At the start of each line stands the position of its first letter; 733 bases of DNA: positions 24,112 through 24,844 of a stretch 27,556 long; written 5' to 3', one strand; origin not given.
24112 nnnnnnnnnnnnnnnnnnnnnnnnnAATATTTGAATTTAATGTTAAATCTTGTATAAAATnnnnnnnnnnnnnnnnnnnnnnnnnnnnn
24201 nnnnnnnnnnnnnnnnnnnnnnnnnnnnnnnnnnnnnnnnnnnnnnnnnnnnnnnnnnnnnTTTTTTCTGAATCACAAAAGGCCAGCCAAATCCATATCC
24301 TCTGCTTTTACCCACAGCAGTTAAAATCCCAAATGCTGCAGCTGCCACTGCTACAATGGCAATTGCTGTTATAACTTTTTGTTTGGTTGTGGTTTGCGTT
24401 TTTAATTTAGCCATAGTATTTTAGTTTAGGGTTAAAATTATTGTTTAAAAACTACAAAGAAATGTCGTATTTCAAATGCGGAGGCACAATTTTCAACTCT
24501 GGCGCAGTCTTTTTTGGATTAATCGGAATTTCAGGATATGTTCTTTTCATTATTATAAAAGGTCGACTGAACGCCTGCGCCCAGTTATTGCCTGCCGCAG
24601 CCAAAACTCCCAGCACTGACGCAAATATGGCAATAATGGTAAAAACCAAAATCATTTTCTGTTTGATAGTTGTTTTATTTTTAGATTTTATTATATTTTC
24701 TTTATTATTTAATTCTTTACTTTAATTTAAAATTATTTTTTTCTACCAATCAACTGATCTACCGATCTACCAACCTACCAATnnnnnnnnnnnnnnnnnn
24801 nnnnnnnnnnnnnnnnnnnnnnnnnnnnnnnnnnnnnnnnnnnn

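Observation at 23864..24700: Three tandem paralogs of an Ala-rich mini-TM protein, and the third has lost its ATG start (ATG to ATA) while keeping a near-identical tail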

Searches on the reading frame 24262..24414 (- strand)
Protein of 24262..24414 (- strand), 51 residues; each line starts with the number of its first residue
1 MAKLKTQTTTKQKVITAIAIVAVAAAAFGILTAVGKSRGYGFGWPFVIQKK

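Call 26: find_homologous_proteins(query=A4, max_evalue=0.001)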
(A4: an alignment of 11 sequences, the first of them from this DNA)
Query A4 (11 sequences) (51 aa, profile of the alignment): 10 proteins with E <= 0.001 among 4605 candidates.
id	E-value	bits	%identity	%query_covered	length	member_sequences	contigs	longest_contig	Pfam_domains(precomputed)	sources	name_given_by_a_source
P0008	9.8e-23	97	49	92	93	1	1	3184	-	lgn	-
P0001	2.8e-20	89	100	100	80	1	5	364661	-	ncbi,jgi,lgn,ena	-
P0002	1.2e-19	87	78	96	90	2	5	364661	-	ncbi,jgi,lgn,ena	-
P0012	7.5e-19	85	47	88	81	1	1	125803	-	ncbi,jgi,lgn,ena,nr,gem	ncbi:hypothetical protein KKC32_01745 [Patescibacteria group bacterium]|nr:hypothetical protein [Pat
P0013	2.0e-17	80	56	84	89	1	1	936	-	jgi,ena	-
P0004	5.1e-17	79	53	84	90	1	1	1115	-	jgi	jgi:hypothetical protein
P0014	2.4e-14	70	44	92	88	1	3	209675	-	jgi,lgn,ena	-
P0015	6.0e-13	66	49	73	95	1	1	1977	-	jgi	-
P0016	8.7e-13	65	50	90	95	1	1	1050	-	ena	-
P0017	1.1e-7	49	43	90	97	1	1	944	-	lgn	-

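Call 28: find_encoding_contigs(protein=P0014, flank=5000, max_places=3)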
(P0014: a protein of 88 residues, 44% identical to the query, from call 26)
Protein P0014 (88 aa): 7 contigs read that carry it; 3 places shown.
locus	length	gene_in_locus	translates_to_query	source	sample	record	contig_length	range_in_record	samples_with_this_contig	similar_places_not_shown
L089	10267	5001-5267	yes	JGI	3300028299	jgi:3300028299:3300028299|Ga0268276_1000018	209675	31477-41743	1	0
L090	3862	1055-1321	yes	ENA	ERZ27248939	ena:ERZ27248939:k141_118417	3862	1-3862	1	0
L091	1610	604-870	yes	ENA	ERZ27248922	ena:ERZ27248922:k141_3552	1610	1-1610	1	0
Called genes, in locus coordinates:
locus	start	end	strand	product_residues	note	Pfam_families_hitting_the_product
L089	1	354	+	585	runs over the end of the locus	PF01935:DUF87, PF10412:TrwB_AAD_bind, PF12696:TraG-D_C (weak), PF23477:zf_Tbcl_2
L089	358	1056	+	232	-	PF01479:S4, PF00849:PseudoU_synth_2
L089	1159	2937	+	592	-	PF00664:ABC_membrane, PF00005:ABC_tran, PF02463:SMC_N (faint)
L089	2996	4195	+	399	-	PF13191:AAA_16 (weak), PF23569:NBD_SMAX1 (weak), PF00004:AAA, PF17871:AAA_lid_9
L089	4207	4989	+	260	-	-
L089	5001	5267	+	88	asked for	-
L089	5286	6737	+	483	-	PF04932:Wzy_C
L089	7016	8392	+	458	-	PF00753:Lactamase_B (weak), PF12706:Lactamase_B_2 (faint), PF16661:Lactamase_B_6, PF10996:Beta-Casp, PF07521:RMMBL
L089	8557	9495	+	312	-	PF01008:IF-2B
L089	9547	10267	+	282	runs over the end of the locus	PF02578:Cu-oxidase_4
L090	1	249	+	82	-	?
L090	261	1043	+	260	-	-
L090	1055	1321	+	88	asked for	-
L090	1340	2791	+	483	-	PF04932:Wzy_C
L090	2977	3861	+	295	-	?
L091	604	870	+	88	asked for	-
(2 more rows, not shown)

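Call 31: find_encoding_contigs(protein=P0015, flank=5000, max_places=2)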
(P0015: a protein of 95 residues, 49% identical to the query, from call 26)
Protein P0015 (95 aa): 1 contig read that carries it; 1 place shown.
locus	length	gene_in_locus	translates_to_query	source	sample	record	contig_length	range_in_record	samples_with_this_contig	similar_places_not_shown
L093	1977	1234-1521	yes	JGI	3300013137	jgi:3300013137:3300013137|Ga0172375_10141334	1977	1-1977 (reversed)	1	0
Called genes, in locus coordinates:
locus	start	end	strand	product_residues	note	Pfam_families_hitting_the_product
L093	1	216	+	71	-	?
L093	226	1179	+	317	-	-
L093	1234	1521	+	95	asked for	-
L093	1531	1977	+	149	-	?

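Call 33: find_encoding_contigs(protein=P0013, flank=5000, max_places=2)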
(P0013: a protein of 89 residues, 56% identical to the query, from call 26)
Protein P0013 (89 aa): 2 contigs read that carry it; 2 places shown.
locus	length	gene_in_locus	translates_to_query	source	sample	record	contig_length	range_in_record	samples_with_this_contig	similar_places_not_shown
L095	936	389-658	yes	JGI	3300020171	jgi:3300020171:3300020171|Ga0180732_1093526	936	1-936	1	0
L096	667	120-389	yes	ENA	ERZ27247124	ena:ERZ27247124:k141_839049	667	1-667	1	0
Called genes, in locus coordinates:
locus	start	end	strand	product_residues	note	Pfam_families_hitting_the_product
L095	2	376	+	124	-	?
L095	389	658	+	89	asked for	-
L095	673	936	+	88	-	?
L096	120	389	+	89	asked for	-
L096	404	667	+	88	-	?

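Call 40: find_related_loci(query=A4, collection=metagenome_contigs, flank=3000)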
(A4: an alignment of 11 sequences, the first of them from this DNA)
Query A4 (51 aa) in metagenome_contigs; peptide patterns used: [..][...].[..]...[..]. (x = any residue, [..] = any of these).
73 stretches matched a pattern; 8 encode a relative of the query (tblastn E <= 1e-3); 8 distinct loci.
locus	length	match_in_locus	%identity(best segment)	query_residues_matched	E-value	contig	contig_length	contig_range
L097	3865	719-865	86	1-49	3e-16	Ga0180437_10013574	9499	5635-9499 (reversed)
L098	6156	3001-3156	44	5-51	3e-12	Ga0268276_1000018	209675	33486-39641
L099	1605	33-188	44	5-51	3e-12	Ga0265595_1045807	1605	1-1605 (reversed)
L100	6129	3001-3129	51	3-45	9e-12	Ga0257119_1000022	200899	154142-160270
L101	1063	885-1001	51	8-46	3e-11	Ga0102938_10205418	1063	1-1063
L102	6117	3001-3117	46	9-47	2e-8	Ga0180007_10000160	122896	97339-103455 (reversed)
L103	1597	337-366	90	36-45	7e-5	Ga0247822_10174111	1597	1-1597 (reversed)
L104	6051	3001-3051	53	35-51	9e-5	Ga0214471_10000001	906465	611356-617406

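Call 55: find_homologous_proteins(query=A6, max_evalue=0.01)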
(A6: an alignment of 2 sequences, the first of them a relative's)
Query A6 (2 sequences) (80 aa, profile of the alignment): 3 proteins with E <= 0.01 among 11 candidates.
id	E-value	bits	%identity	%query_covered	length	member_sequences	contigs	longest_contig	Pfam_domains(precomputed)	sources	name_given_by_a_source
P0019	4.9e-47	176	100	100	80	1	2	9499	-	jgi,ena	-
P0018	2.9e-39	151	76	84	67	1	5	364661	-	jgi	-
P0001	5.1e-24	102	58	96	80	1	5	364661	-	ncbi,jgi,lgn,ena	-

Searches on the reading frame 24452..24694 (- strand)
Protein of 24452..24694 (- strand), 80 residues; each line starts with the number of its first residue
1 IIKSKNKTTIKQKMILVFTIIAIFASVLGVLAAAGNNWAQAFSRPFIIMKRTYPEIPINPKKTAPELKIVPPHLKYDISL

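Call 8: search_protein_families(library=pfam, proteins=[window:24452-24694:-], max_evalue=0.01)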
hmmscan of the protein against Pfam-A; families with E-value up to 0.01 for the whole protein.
window:24452-24694:- (80 aa): 1 family
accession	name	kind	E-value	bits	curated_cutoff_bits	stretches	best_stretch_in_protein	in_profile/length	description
PF12729.13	4HB_MCP_1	-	0.0085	16.1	27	0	8-31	2-25/181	Four helix bundle sensory module for signal transduction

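Call 18: search_protein_representatives(alignment_id=A2)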
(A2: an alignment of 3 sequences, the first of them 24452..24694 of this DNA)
Query: 3 sequences, 81 profile positions. Proteins with E-value up to 0.001 (for the whole library): 11; up to 1e-10: 3; up to 1e-30: 1. The best 11 are listed.
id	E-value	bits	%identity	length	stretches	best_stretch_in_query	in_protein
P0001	1.6e-42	159.2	-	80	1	1-80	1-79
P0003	4.1e-21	90.7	-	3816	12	22-59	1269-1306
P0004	5.3e-11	58.3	-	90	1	9-78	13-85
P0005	2.5e-10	56.1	-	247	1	6-58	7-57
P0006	3.9e-10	55.5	-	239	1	2-53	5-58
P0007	6.6e-08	48.3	-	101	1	4-47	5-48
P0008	1.6e-07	47.1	-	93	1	1-52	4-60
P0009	4.5e-06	42.5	-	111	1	3-49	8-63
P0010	1.5e-05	40.7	-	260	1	2-65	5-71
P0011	3.3e-05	39.7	-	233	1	3-64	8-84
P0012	4.8e-05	39.2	-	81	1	3-52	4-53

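Call 22: search_protein_families(library=ncbifam, proteins=[window:24452-24694:-, P0005, P0006, P0010, P0011, P0009], max_evalue=1)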
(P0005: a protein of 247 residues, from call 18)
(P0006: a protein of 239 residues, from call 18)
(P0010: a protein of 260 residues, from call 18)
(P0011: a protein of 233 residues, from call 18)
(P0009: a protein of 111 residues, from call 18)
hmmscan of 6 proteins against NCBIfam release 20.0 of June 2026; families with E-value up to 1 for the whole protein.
window:24452-24694:- (80 aa): 0 families

P0005 (247 aa): 0 families

P0006 (239 aa): 1 family
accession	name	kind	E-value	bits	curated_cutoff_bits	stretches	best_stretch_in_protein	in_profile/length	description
NF033662.1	acid_disulf_rpt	repeat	1.2e-06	28.1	41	1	99-122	5-28/32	acidic double-disulfide repeat-containing protein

P0010 (260 aa): 1 family
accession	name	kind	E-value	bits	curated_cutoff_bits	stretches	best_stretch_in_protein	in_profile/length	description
NF033662.1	acid_disulf_rpt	repeat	7.7e-06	25.6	41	1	119-144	3-28/32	acidic double-disulfide repeat-containing protein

P0011 (233 aa): 3 families
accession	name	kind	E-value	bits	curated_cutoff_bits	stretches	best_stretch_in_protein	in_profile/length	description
NF033662.1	acid_disulf_rpt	repeat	1.3e-06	28.1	41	1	89-116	1-28/32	acidic double-disulfide repeat-containing protein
NF008498.0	PRK11408.1-5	equivalog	0.023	14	276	1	15-58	44-87/214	hypothetical protein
NF052226.1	SCO2102SporReg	equivalog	0.11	12.3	350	1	20-57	51-88/325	SCO2102 family sporulation regulator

P0009 (111 aa): 2 families
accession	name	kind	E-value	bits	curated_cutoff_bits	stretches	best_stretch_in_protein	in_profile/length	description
NF008498.0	PRK11408.1-5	equivalog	0.088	12.1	276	1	7-55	37-84/214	hypothetical protein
TIGR04408.1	LptG_lptG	equivalog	0.26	9.9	240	1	10-42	292-324/351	LPS export ABC transporter permease LptG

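Call 23: search_protein_families(library=pfam, proteins=[P0004, P0005, P0006, P0007, P0008, P0009, P0010, P0011, P0012], max_evalue=1)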
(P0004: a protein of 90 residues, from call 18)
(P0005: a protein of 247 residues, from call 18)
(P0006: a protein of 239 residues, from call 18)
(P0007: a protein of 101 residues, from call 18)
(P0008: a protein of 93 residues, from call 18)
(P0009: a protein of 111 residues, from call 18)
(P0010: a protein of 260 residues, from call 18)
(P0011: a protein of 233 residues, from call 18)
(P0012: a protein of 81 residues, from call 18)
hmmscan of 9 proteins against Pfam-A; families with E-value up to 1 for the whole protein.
P0004 (90 aa): 1 family
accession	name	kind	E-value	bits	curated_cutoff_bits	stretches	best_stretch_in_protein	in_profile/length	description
PF01618.21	MotA_ExbB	-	0.063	13.5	22.9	1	5-39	70-106/127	MotA/TolQ/ExbB proton channel family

P0005 (247 aa): 1 family
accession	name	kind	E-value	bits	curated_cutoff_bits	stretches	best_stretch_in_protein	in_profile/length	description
PF00304.26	Gamma-thionin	-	0.38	11.5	25.1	1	201-218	22-41/47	Gamma-thionin family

P0006 (239 aa): 0 families

P0007 (101 aa): 1 family
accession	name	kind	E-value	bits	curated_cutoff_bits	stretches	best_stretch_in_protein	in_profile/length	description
PF06131.16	DUF963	-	0.00094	19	21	1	74-98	7-32/36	Schizosaccharomyces pombe repeat of unknown function (DUF963)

P0008 (93 aa): 0 families

P0009 (111 aa): 0 families

P0010 (260 aa): 1 family
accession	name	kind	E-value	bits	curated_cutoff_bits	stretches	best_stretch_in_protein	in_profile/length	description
PF17726.7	DpnI_C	-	0.045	14.4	23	1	219-237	10-28/70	Dam-replacing HTH domain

P0011 (233 aa): 2 families
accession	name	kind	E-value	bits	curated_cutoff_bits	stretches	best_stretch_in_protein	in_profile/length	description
PF06003.18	SMN_Tudor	-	0.068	13.7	22.7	1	109-145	9-45/58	Survival motor neuron protein (SMN), Tudor domain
PF10946.13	DUF2625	-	0.18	11.3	27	1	9-66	36-92/207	Protein of unknown function DUF2625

P0012 (81 aa): 0 families

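Call 27: find_encoding_contigs(protein=P0012, flank=5000, max_places=3)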
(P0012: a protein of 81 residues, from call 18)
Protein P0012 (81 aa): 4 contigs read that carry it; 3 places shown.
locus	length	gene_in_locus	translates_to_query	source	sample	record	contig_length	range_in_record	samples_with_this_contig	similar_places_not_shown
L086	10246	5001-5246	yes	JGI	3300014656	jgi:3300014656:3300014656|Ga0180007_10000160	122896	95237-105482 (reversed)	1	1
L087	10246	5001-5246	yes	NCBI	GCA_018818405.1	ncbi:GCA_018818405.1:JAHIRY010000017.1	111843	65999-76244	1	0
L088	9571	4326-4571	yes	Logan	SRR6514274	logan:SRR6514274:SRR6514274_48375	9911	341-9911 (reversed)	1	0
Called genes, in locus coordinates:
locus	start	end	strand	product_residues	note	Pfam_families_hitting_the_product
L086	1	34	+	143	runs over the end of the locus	-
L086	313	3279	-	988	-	PF00580:UvrD-helicase, PF13245:AAA_19, PF13361:UvrD_C, PF13538:UvrD_C_2 (weak), PF12705:PDDEXK_1, PF01930:Cas_Cas4 (weak)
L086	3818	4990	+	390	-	PF13191:AAA_16 (weak), PF00004:AAA, PF17871:AAA_lid_9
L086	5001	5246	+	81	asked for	-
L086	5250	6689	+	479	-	PF04932:Wzy_C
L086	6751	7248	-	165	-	PF02674:Colicin_V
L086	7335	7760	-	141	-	PF20393:Pro_CA_2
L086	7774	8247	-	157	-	PF02823:ATP-synt_DE_N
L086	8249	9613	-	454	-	PF02874:ATP-synt_ab_N, PF00006:ATP-synt_ab, PF22919:ATP-synt_VA_C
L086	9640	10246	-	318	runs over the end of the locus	PF00231:ATP-synt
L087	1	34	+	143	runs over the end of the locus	-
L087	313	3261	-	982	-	PF00580:UvrD-helicase, PF13245:AAA_19, PF13361:UvrD_C, PF13538:UvrD_C_2 (weak), PF12705:PDDEXK_1, PF01930:Cas_Cas4 (weak)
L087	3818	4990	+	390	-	PF13191:AAA_16 (weak), PF00004:AAA, PF17871:AAA_lid_9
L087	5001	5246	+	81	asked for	-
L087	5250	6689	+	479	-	PF04932:Wzy_C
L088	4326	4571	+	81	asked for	-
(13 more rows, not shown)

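Call 30: find_encoding_contigs(protein=P0008, flank=5000, max_places=2)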
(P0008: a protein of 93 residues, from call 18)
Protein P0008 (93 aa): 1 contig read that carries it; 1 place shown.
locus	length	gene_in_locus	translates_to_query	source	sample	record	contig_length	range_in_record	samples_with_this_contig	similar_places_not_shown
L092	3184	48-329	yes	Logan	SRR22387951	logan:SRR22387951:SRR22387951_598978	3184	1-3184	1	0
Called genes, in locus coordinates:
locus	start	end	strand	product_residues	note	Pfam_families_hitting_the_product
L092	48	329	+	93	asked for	-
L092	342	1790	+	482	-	PF04932:Wzy_C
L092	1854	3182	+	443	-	?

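Call 32: find_encoding_contigs(protein=P0004, flank=5000, max_places=2)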
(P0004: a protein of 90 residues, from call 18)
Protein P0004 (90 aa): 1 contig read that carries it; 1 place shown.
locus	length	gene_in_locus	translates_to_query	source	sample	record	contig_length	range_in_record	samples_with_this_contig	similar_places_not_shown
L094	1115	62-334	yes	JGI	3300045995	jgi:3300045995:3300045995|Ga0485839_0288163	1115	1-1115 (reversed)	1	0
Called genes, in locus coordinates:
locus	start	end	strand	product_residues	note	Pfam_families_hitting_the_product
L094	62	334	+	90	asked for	-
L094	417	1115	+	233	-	?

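Call 53: list_cluster_members(proteins=[window:24452-24655:-, L097:441-683:+, L097:719-991:+, window:23864-24136:-])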
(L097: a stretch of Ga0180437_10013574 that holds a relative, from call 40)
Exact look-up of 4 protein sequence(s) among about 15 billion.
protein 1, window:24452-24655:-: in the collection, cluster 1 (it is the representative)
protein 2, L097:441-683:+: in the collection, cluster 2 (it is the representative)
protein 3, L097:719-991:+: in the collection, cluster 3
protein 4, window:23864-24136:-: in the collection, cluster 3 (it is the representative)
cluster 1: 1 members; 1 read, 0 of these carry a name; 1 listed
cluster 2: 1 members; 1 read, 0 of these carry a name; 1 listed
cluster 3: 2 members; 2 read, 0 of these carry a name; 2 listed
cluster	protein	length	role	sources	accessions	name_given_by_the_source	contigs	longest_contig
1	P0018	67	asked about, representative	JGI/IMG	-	-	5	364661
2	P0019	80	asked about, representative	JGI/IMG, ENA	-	-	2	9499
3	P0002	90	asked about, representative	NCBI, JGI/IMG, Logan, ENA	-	-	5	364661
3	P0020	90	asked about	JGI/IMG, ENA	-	-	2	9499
